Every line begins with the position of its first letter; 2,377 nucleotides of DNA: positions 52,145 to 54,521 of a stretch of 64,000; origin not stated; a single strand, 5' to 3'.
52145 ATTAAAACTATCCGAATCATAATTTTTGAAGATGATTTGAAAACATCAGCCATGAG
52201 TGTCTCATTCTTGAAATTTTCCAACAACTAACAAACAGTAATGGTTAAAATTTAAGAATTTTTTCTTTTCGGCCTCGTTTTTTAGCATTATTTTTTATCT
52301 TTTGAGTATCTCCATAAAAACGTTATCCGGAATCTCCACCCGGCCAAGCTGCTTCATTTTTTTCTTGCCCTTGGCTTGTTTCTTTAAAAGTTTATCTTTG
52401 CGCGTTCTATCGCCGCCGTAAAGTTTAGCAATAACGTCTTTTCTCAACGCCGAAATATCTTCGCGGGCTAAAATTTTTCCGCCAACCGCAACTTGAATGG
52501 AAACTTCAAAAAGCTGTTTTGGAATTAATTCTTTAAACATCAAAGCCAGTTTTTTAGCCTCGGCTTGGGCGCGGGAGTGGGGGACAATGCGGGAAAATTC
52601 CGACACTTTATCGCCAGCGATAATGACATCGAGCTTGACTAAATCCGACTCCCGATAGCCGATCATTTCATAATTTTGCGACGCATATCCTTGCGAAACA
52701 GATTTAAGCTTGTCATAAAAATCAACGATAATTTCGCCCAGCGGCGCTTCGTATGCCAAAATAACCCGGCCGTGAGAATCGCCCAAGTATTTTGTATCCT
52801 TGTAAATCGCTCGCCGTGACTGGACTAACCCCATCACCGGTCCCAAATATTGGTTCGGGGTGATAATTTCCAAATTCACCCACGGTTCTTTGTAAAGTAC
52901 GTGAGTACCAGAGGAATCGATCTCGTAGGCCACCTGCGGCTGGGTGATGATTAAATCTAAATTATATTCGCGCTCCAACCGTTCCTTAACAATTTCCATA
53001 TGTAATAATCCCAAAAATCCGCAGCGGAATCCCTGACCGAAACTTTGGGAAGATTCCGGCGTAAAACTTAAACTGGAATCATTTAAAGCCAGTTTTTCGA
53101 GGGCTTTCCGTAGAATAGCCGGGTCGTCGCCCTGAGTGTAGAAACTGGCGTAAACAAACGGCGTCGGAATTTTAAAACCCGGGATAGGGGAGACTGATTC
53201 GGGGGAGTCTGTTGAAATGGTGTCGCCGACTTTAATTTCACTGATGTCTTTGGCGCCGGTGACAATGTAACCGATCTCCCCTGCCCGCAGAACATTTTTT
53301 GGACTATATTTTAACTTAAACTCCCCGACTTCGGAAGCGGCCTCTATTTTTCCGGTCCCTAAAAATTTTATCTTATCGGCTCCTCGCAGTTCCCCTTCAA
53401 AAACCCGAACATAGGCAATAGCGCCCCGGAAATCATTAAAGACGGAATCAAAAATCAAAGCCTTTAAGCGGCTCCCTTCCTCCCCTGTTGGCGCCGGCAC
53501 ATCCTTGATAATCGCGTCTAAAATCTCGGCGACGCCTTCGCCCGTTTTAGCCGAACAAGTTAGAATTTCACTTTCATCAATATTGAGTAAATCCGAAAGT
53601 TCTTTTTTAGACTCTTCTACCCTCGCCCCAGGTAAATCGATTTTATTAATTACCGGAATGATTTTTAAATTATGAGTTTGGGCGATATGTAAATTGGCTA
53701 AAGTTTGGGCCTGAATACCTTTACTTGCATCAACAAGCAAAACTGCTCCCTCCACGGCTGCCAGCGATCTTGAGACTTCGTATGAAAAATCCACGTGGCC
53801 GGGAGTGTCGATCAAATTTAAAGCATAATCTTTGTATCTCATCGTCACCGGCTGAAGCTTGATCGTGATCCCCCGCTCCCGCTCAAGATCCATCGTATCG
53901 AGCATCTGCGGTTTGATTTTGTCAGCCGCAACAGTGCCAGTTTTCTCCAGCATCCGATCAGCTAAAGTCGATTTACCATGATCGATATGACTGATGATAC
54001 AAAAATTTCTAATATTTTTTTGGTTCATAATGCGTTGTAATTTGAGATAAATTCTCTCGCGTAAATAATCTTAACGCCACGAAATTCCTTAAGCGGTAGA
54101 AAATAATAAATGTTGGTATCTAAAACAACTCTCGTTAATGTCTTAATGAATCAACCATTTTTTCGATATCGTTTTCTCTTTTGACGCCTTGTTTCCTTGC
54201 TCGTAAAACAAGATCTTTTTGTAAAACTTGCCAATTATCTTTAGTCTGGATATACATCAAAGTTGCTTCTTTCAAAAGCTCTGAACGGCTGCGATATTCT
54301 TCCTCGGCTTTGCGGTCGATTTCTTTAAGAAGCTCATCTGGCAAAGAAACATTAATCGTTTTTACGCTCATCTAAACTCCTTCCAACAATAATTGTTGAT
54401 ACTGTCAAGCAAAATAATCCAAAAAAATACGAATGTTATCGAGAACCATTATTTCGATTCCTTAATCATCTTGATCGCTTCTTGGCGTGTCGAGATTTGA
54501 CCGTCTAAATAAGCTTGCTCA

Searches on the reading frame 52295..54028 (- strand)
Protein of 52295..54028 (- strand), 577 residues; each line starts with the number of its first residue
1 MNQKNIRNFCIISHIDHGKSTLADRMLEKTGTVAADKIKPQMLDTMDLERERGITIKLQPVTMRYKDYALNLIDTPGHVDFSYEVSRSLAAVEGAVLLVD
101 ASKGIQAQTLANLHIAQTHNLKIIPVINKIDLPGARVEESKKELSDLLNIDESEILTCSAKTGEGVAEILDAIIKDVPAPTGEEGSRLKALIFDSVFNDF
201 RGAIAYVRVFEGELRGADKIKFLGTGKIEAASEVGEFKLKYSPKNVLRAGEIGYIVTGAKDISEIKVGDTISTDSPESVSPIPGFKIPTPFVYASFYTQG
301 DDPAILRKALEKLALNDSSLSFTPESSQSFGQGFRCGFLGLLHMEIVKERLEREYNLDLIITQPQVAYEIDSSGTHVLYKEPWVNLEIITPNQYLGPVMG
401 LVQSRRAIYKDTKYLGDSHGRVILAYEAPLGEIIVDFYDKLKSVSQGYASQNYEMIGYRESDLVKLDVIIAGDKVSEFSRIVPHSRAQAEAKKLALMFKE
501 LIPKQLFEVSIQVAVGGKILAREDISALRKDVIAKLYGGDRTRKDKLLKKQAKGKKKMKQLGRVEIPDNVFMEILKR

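Call 7: search_protein_families(library=pfam, proteins=[window:52295-54028:-], max_evalue=0.01)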
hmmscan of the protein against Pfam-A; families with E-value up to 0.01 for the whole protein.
window:52295-54028:- (577 aa): 12 families
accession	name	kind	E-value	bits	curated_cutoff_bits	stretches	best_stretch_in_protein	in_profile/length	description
PF00009.33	GTP_EFTU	-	7.5e-59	198.9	26.5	1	4-178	1-187/188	Elongation factor Tu GTP binding domain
PF06421.17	LepA_C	-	3.8e-39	133.5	29.7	1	470-576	1-107/107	GTP-binding protein LepA C-terminus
PF00679.30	EFG_C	-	4.8e-21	75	27.9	1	380-467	3-87/89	Elongation factor G C-terminus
PF03144.31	GTP_EFTU_D2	-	3.5e-09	37.4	30.3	1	202-271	1-72/73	Elongation factor Tu domain 2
PF00071.28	Ras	-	4.7e-06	26.7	21.6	1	55-177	35-160/162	Ras family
PF01926.29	MMR_HSR1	-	4.8e-06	27.1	21.9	1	16-129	9-113/113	50S ribosome-binding GTPase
PF00025.27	Arf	-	1.8e-05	24.8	22.3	1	55-176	45-173/174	ADP-ribosylation factor family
PF14492.12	EFG_III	-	0.00039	20.9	27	1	299-362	14-74/75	Elongation Factor G, domain III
PF22042.2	EF-G_D2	-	0.00081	19.9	27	1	188-223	2-37/84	Elongation factor G domain 2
PF16658.11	RF3_C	-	0.0035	17.6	40.1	1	306-365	26-82/132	Class II release factor RF3, C-terminal domain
PF03193.22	RsgA_GTPase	-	0.0067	16.7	30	0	91-177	22-108/174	RsgA GTPase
PF09439.16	SRPRB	-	0.0076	16.1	25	0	58-101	36-82/178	Signal recognition particle receptor beta subunit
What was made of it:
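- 52295..54028 (-): lepA (EF4), convergent with the cassette. Both of its ends are recombination hot spots in this lineage. Pfam GTP_EFTU and LepA_C (call 7).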

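Call 9: find_encoding_contigs(protein=window:52295-54028:-, flank=8000, max_places=10)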
Protein window:52295-54028:- (577 aa): 23 contigs read that carry it; 3 places shown.
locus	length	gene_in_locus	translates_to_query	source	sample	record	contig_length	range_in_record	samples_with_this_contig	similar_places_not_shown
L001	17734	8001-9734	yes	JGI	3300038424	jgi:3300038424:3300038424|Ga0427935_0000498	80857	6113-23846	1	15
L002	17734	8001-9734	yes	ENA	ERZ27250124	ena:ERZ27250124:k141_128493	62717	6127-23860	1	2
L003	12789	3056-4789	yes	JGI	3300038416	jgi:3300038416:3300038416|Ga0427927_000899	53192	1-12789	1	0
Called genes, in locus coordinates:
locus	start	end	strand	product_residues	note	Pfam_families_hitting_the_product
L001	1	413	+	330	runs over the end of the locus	-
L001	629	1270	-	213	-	PF01936:NYN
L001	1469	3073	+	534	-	PF01943:Polysacc_synt (weak), PF03023:MurJ, PF13440:Polysacc_synt_3, PF01554:MatE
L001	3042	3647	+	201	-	-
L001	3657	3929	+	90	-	-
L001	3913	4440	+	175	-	PF00561:Abhydrolase_1, PF06821:Ser_hydrolase, PF12697:Abhydrolase_6 (weak), PF12695:Abhydrolase_5 (weak), PF12146:Hydrolase_4 (weak)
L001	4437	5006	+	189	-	PF01966:HD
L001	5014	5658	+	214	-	PF01209:Ubie_methyltran, PF03848:TehB, PF13489:Methyltransf_23, PF02353:CMAS (weak), PF13847:Methyltransf_31, PF08241:Methyltransf_11, PF08242:Methyltransf_12, PF13649:Methyltransf_25, +2 more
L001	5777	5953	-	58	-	-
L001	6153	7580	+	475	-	PF01743:PolyA_pol, PF12627:PolyA_pol_RNAbd, PF01966:HD (weak), PF13735:tRNA_NucTran2_2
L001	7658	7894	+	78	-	PF15919:HicB_lk_antitox (faint), PF01402:RHH_1, PF07878:RHH_5 (weak)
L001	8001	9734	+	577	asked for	PF00009:GTP_EFTU, PF01926:MMR_HSR1 (faint), PF00025:Arf (faint), PF00071:Ras (faint), PF03144:GTP_EFTU_D2, PF00679:EFG_C, PF06421:LepA_C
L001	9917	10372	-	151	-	PF05168:HEPN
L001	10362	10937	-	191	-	PF01909:NTP_transf_2 (weak), PF18765:Polbeta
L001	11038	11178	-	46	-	-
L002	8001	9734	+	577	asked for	PF00009:GTP_EFTU, PF01926:MMR_HSR1 (faint), PF00025:Arf (faint), PF00071:Ras (faint), PF03144:GTP_EFTU_D2, PF00679:EFG_C, PF06421:LepA_C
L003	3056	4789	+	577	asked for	PF00009:GTP_EFTU, PF01926:MMR_HSR1 (faint), PF00025:Arf (faint), PF00071:Ras (faint), PF03144:GTP_EFTU_D2, PF00679:EFG_C, PF06421:LepA_C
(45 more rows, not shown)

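Call 15: find_related_loci(query=window:52295-54028:-, collection=genome_contigs, flank=6000)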
Query window:52295-54028:- (577 aa) in genome_contigs; peptide patterns used: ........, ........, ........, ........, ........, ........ (x = any residue, [..] = any of these).
600 stretches matched a pattern (row limit reached: there are more); 537 encode a relative of the query (tblastn E <= 1e-3); the best 80 are kept; 80 distinct loci.
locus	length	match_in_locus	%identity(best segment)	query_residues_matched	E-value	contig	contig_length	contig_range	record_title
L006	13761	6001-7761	59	1-576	0e+0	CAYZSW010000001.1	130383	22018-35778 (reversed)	MAG TPA_asm: uncultured Candidatus Saccharibacteria bacterium isolate SRP241326_co2_22 genome assembly, contig: NODE_212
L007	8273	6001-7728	59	2-576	0e+0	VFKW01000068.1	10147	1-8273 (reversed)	MAG: Candidatus Berkelbacteria bacterium isolate Bin_65_7 c_000005024623, whole genome shotgun sequence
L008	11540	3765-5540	56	1-577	0e+0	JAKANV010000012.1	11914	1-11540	MAG: bacterium isolate WY5.bin98 NODE_9299_length_11914_cov_1.149996, whole genome shotgun sequence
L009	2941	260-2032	57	1-576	0e+0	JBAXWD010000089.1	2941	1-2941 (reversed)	MAG: Candidatus Berkelbacteria bacterium isolate ELA704 MAG704_89, whole genome shotgun sequence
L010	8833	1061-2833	57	1-577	0e+0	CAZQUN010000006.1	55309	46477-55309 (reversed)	MAG TPA_asm: uncultured Candidatus Saccharibacteria bacterium isolate SRP167671_co2_124 genome assembly, contig: NODE_73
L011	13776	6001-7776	54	1-577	0e+0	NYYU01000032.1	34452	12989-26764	MAG: Parcubacteria group bacterium isolate ARS72 MHASMcontig_606823, whole genome shotgun sequence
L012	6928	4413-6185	57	1-576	0e+0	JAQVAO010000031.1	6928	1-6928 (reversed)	MAG: Patescibacteria group bacterium isolate STD2_43 NODE_45512_length_6928_cov_2.805323_Sandtown_D2, whole genome shotg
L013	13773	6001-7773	54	1-576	0e+0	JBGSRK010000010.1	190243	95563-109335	MAG: Patescibacteria group bacterium isolate JTS-AC356 k141_3868108, whole genome shotgun sequence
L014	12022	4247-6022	52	5-576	0e+0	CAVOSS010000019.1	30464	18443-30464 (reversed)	MAG: uncultured Actinomycetota bacterium isolate MFD00392.bin.2.136 genome assembly, contig: contig_83322, whole genome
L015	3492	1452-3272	52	1-576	0e+0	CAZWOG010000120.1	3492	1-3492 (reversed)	MAG TPA_asm: uncultured Dehalococcoidales bacterium isolate binchicken_co119_418 genome assembly, contig: NODE_48972_len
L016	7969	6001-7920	52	1-577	0e+0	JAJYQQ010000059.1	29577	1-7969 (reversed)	MAG: bacterium isolate DS4.bin43 NODE_1527_length_29577_cov_2.329677, whole genome shotgun sequence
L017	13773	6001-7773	52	1-576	0e+0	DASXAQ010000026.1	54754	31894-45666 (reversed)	MAG TPA_asm: Actinomycetota bacterium isolate SMAG_U3770 k141_3884809, whole genome shotgun sequence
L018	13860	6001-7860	53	1-576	0e+0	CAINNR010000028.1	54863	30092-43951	uncultured Candidatus Berkelbacteria bacterium isolate AlinenLipids_bin-4476 genome assembly, contig: bin-4476:28/39, wh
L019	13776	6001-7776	52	1-577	0e+0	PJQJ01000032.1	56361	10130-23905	MAG: Candidatus Saccharibacteria bacterium isolate ME_46_23 NODE_21_length_56712_cov_19_667331, whole genome shotgun seq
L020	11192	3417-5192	52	5-576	0e+0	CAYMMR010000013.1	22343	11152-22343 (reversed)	MAG TPA_asm: uncultured Nitrospinota bacterium isolate binchicken_co21_483 genome assembly, contig: NODE_1145_length_223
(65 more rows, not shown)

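Call 17: find_homologous_proteins(query=window:52295-54028:-, max_evalue=1e-100)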
Query window:52295-54028:- (577 aa): 7996 proteins with E <= 1e-100 among 8000 candidates; the best 120 are listed.
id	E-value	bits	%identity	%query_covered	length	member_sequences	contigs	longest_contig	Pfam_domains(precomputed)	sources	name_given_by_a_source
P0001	0.0e+0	1266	100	100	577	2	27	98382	PF01926.30,PF00679.31,PF00025.28,PF06421.18,PF00009.34,PF03144.32,PF00071.29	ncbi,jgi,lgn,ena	ncbi:MAG: translation elongation factor 4 [Patescibacteria group bacterium]|jgi:GTP-binding protein 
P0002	0.0e+0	1078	86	99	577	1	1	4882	PF01926.30,PF00679.31,PF06421.18,PF00009.34,PF03144.32,PF00071.29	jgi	jgi:GTP-binding protein LepA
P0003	0.0e+0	1078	83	100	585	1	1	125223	PF01926.30,PF00679.31,PF06421.18,PF00009.34,PF03144.32,PF00071.29,PF22042.3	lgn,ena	-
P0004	0.0e+0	1011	79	99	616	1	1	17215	PF00679.31,PF06421.18,PF00009.34,PF03144.32,PF00071.29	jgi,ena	-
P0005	3.7e-288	975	76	99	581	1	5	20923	PF01926.30,PF00679.31,PF00025.28,PF06421.18,PF00009.34,PF03144.32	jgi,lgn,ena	-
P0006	3.5e-283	958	75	100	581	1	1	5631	PF01926.30,PF00679.31,PF06421.18,PF00009.34,PF03144.32,PF22042.3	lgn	-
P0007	1.2e-282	956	75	100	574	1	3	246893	PF01926.30,PF00679.31,PF06421.18,PF00009.34,PF03144.32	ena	-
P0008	5.2e-280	948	74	99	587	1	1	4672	PF01926.30,PF00679.31,PF00025.28,PF06421.18,PF00009.34,PF03144.32,PF00071.29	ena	-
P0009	3.8e-279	945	75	100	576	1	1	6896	PF00679.31,PF06421.18,PF00009.34,PF03144.32,PF00071.29,PF22042.3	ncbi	-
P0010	5.3e-279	944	74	100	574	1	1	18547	PF00679.31,PF06421.18,PF00009.34,PF03144.32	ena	-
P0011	5.8e-279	944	73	100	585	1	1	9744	PF00679.31,PF06421.18,PF00009.34,PF03144.32,PF00071.29,PF22042.3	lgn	-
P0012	2.1e-276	936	75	100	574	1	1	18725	PF00679.31,PF06421.18,PF00009.34,PF03144.32,PF22042.3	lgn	-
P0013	6.5e-276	934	72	100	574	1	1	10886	PF01926.30,PF00679.31,PF06421.18,PF00009.34,PF03144.32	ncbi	-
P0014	9.2e-274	927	72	100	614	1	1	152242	PF01926.30,PF00679.31,PF06421.18,PF00009.34,PF03144.32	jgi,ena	-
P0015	1.3e-272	923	72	100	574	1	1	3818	PF01926.30,PF00679.31,PF00025.28,PF06421.18,PF00009.34,PF03144.32,PF22042.3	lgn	-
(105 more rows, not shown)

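Call 18: find_encoding_contigs(protein=P0003, flank=8000, max_places=3)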
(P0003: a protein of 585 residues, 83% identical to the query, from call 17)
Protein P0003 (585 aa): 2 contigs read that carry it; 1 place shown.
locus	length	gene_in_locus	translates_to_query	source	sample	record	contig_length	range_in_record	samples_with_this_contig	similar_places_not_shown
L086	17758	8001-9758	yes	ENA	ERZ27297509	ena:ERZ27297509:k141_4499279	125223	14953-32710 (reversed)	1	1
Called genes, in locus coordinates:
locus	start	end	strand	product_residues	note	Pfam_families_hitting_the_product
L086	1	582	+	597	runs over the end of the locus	PF06480:FtsH_ext (weak), PF07728:AAA_5 (faint), PF00004:AAA, PF17862:AAA_lid_3, PF01434:Peptidase_M41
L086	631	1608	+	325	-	-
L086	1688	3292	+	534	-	PF03023:MurJ, PF13440:Polysacc_synt_3, PF01554:MatE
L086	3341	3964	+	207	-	-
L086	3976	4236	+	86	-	-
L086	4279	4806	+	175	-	PF06821:Ser_hydrolase, PF12146:Hydrolase_4 (faint), PF12697:Abhydrolase_6 (faint), PF12695:Abhydrolase_5 (faint), PF00561:Abhydrolase_1 (weak)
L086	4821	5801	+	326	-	-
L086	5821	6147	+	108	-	PF03819:MazG, PF12643:MazG-like (weak)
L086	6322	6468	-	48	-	-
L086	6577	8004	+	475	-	PF01743:PolyA_pol, PF12627:PolyA_pol_RNAbd, PF01966:HD (weak), PF13735:tRNA_NucTran2_2 (weak)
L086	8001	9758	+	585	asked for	PF00009:GTP_EFTU, PF00071:Ras (faint), PF01926:MMR_HSR1 (weak), PF03144:GTP_EFTU_D2, PF22042:EF-G_D2 (faint), PF00679:EFG_C, PF06421:LepA_C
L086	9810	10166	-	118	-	-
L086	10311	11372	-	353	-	PF06662:C5-epim_C (faint)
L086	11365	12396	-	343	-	PF13439:Glyco_transf_4 (weak), PF00534:Glycos_transf_1, PF13692:Glyco_trans_1_4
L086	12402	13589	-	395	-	PF13439:Glyco_transf_4, PF00534:Glycos_transf_1, PF13692:Glyco_trans_1_4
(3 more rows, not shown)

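Call 19: find_encoding_contigs(protein=P0002, flank=8000, max_places=3)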
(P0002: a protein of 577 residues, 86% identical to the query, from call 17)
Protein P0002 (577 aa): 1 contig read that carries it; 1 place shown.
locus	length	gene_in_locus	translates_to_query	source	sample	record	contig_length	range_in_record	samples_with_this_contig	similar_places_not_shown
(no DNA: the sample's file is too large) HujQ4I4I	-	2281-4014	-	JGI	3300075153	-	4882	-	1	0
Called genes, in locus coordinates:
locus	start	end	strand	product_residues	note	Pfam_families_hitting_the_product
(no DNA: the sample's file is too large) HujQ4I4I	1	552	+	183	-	PF00561:Abhydrolase_1, PF06821:Ser_hydrolase, PF12695:Abhydrolase_5 (weak), PF12146:Hydrolase_4 (faint)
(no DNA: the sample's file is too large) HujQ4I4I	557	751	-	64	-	-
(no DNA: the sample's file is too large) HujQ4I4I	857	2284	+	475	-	PF01743:PolyA_pol, PF12627:PolyA_pol_RNAbd, PF01966:HD (weak), PF13735:tRNA_NucTran2_2 (weak)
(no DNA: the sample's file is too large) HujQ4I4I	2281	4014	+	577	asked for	PF00009:GTP_EFTU, PF00071:Ras (weak), PF01926:MMR_HSR1 (faint), PF03144:GTP_EFTU_D2, PF00679:EFG_C, PF06421:LepA_C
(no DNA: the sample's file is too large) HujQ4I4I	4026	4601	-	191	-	-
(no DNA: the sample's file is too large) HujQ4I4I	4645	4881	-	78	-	?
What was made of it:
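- On Site-specific integrative element (att duplication): The closest relative (LepA 86%) has no retrievable DNA (call 19).
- Tried and rejected: Its DNA could not be retrieved (call 19).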

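Call 20: find_encoding_contigs(protein=P0004, flank=8000, max_places=3)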
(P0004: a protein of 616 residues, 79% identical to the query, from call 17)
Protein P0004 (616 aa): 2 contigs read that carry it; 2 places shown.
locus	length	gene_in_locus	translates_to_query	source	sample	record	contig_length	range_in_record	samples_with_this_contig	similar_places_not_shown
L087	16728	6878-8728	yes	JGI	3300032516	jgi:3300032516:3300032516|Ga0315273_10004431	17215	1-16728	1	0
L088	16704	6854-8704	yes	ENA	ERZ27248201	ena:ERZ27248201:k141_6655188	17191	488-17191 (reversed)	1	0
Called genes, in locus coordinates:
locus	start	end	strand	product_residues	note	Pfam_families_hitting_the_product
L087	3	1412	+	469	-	?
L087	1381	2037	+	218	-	-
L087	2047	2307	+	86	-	-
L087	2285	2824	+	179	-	PF00561:Abhydrolase_1 (faint), PF06821:Ser_hydrolase, PF12695:Abhydrolase_5 (weak)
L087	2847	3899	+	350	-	PF02812:ELFV_dehydrog_N, PF00208:ELFV_dehydrog (weak), PF02826:2-Hacid_dh_C (faint), PF00208:ELFV_dehydrog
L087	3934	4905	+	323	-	-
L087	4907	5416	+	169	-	PF01613:Flavin_Reduct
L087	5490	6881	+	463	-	PF01743:PolyA_pol, PF12627:PolyA_pol_RNAbd, PF01966:HD (weak), PF13735:tRNA_NucTran2_2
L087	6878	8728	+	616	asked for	PF00009:GTP_EFTU, PF00071:Ras (weak), PF03144:GTP_EFTU_D2, PF00679:EFG_C, PF06421:LepA_C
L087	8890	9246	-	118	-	-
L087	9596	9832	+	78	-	PF01541:GIY-YIG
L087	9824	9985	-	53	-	-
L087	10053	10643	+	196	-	-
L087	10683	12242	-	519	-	-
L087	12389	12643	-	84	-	PF01844:HNH (weak)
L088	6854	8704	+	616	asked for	PF00009:GTP_EFTU, PF00071:Ras (weak), PF03144:GTP_EFTU_D2, PF00679:EFG_C, PF06421:LepA_C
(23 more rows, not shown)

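Call 56: find_encoding_contigs(protein=P0005, flank=7000, max_places=4)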
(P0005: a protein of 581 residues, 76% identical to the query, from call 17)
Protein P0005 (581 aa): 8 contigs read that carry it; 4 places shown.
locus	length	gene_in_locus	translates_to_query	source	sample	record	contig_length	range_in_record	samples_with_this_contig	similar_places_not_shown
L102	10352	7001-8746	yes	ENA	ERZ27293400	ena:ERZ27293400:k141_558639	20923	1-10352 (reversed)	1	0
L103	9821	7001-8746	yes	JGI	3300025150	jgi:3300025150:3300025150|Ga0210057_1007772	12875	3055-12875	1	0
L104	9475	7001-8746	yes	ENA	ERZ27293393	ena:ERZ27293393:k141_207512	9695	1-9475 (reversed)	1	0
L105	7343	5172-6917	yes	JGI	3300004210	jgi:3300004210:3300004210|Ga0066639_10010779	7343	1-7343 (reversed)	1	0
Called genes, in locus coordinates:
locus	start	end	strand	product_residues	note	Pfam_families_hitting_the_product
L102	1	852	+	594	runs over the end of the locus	PF06480:FtsH_ext, PF00004:AAA, PF07728:AAA_5 (faint), PF23902:AAA_lid_PRS2_C (weak), PF17862:AAA_lid_3, PF01434:Peptidase_M41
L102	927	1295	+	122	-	-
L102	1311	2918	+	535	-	PF03023:MurJ, PF13440:Polysacc_synt_3, PF01554:MatE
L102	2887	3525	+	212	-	-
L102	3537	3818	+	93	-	-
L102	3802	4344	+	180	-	PF00561:Abhydrolase_1, PF06821:Ser_hydrolase, PF12695:Abhydrolase_5 (weak), PF12697:Abhydrolase_6 (faint)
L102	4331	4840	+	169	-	PF01613:Flavin_Reduct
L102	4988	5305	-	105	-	-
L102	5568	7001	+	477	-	PF01743:PolyA_pol, PF12627:PolyA_pol_RNAbd, PF01966:HD (weak), PF13735:tRNA_NucTran2_2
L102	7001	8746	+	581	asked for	PF00009:GTP_EFTU, PF01926:MMR_HSR1 (weak), PF00025:Arf (weak), PF03144:GTP_EFTU_D2, PF00679:EFG_C, PF06421:LepA_C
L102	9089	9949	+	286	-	-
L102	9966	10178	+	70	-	-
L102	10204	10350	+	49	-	?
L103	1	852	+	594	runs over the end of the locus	PF06480:FtsH_ext, PF00004:AAA, PF07728:AAA_5 (faint), PF23902:AAA_lid_PRS2_C (weak), PF17862:AAA_lid_3, PF01434:Peptidase_M41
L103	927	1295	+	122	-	-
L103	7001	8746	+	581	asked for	PF00009:GTP_EFTU, PF01926:MMR_HSR1 (weak), PF00025:Arf (weak), PF03144:GTP_EFTU_D2, PF00679:EFG_C, PF06421:LepA_C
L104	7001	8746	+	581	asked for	PF00009:GTP_EFTU, PF01926:MMR_HSR1 (weak), PF00025:Arf (weak), PF03144:GTP_EFTU_D2, PF00679:EFG_C, PF06421:LepA_C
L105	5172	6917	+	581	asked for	PF00009:GTP_EFTU, PF01926:MMR_HSR1 (weak), PF00025:Arf (weak), PF03144:GTP_EFTU_D2, PF00679:EFG_C, PF06421:LepA_C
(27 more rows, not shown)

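Call 57: find_encoding_contigs(protein=P0007, flank=7000, max_places=3)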
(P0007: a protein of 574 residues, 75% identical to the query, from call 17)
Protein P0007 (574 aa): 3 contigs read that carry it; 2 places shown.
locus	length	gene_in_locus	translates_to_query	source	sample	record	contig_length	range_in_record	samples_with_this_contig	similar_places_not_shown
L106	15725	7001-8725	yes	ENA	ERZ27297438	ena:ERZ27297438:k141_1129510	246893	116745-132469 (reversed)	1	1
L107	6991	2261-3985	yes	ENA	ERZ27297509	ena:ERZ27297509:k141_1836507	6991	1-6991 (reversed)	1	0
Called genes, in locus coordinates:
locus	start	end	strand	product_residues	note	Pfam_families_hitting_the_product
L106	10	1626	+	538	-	PF03023:MurJ, PF13440:Polysacc_synt_3, PF01554:MatE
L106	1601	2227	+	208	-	-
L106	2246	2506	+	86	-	-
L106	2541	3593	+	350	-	PF02812:ELFV_dehydrog_N, PF00208:ELFV_dehydrog (weak), PF02826:2-Hacid_dh_C (weak), PF00208:ELFV_dehydrog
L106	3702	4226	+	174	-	PF00561:Abhydrolase_1 (weak), PF06821:Ser_hydrolase, PF12697:Abhydrolase_6 (faint), PF12695:Abhydrolase_5 (weak), PF12146:Hydrolase_4 (faint)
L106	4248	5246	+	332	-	-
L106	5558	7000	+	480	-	PF01743:PolyA_pol, PF12627:PolyA_pol_RNAbd, PF13735:tRNA_NucTran2_2 (weak)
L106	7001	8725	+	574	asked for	PF00009:GTP_EFTU, PF01926:MMR_HSR1 (weak), PF03144:GTP_EFTU_D2, PF00679:EFG_C, PF06421:LepA_C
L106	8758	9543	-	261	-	PF00696:AA_kinase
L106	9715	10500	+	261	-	PF12728:HTH_17 (faint)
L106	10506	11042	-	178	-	PF03729:DUF308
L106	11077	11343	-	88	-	-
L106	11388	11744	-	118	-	-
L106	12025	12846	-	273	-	PF02498:Bro-N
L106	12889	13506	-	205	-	-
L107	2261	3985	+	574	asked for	PF00009:GTP_EFTU, PF01926:MMR_HSR1 (weak), PF03144:GTP_EFTU_D2, PF00679:EFG_C, PF06421:LepA_C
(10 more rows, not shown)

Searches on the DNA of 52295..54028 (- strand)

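Call 69: search_rna_families(source=L102, start=8500, end=9150, threshold=evalue, max_evalue=1)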
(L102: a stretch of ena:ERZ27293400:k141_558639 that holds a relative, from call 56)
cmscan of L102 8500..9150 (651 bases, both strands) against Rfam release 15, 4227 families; matches with E-value up to 1: 0.
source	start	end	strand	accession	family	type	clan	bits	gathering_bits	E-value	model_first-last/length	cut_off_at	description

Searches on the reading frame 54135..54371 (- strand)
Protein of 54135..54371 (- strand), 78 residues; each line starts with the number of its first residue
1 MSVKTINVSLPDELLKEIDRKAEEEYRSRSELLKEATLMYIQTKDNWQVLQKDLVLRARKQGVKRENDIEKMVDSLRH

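Call 7: search_protein_families(library=pfam, proteins=[window:54135-54371:-], max_evalue=0.01)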
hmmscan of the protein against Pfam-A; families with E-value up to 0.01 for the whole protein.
window:54135-54371:- (78 aa): 3 families
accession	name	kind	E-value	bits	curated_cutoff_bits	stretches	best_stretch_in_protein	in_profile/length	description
PF01402.27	RHH_1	-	6.5e-09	35.9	20.5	1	6-40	2-36/39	Ribbon-helix-helix protein, copG family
PF07878.17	RHH_5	-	2e-07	31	26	1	6-34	4-32/43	CopG-like RHH_1 or ribbon-helix-helix domain, RHH_5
PF15919.11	HicB_lk_antitox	-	1.3e-05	25.8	27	1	3-36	89-122/123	HicB_like antitoxin of bacterial toxin-antitoxin system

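Call 80: search_protein_families(library=padloc, proteins=[window:54135-54371:-], max_evalue=0.01)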
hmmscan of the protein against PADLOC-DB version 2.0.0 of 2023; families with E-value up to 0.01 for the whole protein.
window:54135-54371:- (78 aa): 0 families

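Call 81: search_protein_families(library=phrogs, proteins=[window:54135-54371:-], max_evalue=0.01)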
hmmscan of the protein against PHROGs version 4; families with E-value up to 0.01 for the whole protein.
window:54135-54371:- (78 aa): 6 families
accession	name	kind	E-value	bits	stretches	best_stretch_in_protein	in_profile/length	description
phrog_15666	-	unknown function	6.5e-14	52.9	1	4-77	3-75/81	-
phrog_4738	-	transcription regulation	1.7e-05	25.5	1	5-32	16-44/59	transcriptional repressor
phrog_497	-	moron, auxiliary metabolic gene and host takeover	5.6e-05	23.7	1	4-57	103-152/342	toxin-antitoxin system HicB-like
phrog_22505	-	unknown function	0.00029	22.2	1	6-45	9-48/150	-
phrog_7325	-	transcription regulation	0.00031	21.9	1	3-70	56-124/151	CopG-like transcriptional repressor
phrog_876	-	transcription regulation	0.0005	20.7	1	4-65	68-128/239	transcriptional repressor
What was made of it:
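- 54135..54371 (-): Solitary RHH (CopG-like) gene inserted between the relic and the functional lepA start. It is absent from all relatives examined. PF01402 6.5e-9 (call 7) and phrog_15666 (call 81).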
